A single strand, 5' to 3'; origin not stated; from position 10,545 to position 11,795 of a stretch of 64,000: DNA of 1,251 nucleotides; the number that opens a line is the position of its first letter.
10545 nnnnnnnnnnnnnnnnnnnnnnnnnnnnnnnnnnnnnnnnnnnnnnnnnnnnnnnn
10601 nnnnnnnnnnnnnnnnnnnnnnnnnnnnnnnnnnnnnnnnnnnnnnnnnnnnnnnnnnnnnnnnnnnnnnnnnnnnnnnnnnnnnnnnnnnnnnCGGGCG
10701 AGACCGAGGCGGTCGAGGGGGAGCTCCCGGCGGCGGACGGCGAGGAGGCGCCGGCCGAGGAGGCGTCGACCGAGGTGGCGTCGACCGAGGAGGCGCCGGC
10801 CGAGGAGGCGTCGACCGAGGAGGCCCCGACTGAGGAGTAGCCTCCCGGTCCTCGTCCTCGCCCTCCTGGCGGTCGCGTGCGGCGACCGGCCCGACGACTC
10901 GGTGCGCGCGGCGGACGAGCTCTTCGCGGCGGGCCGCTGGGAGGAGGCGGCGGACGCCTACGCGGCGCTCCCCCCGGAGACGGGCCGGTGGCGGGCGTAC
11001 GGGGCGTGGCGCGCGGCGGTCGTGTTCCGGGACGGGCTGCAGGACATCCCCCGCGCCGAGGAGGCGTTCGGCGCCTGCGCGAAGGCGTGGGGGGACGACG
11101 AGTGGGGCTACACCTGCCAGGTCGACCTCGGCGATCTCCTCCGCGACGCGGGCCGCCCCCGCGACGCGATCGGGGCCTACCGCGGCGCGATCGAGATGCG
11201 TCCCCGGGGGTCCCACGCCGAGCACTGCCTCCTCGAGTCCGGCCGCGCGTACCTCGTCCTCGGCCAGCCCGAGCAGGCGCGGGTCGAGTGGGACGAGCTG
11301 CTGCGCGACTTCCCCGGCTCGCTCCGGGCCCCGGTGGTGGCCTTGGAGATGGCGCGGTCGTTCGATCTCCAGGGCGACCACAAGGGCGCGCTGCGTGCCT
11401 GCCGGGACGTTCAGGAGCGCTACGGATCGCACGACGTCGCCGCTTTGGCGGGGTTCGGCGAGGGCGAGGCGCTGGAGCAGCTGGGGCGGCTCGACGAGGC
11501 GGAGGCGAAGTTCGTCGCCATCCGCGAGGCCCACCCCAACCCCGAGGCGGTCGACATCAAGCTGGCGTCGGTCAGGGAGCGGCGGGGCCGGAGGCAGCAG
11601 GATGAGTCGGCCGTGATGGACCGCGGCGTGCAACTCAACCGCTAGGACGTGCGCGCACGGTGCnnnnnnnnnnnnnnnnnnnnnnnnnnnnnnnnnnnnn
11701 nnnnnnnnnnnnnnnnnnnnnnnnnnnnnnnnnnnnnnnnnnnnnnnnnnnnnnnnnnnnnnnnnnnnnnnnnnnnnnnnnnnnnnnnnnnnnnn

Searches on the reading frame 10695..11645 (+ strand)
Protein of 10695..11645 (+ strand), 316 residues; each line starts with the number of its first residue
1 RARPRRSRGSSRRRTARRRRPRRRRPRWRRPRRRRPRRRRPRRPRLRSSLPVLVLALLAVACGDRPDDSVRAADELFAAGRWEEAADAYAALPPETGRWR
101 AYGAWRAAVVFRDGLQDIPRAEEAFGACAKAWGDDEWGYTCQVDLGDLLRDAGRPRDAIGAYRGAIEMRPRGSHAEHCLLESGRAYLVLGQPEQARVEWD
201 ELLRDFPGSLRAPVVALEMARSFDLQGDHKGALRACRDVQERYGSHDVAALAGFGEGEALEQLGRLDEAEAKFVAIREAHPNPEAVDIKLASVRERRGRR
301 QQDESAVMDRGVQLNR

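Call 27: search_protein_families(library=pfam, proteins=[window:10695-11645:+], max_evalue=0.00001)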
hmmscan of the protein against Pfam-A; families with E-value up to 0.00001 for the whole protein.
window:10695-11645:+ (316 aa): 7 families
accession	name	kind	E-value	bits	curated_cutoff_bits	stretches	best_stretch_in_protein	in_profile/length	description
PF13174.12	TPR_6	-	9.3e-14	51.5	26.3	0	178-209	2-33/33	Tetratricopeptide repeat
PF13428.12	TPR_14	-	1.8e-13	50.1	23.5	0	257-292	8-43/44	Tetratricopeptide repeat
PF13432.12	TPR_16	-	2.7e-12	47.3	32.7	1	144-208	2-63/65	Tetratricopeptide repeat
PF07719.23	TPR_2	-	4.5e-12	45.5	27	0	255-282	6-33/34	Tetratricopeptide repeat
PF14559.12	TPR_19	-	1.4e-11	44.9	25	0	149-208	1-57/68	Tetratricopeptide repeat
PF13424.12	TPR_12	-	4.5e-07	30.4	30.1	0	110-170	12-76/77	Tetratricopeptide repeat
PF00515.34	TPR_1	-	6.8e-06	26.1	27.8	0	145-170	7-32/34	Tetratricopeptide repeat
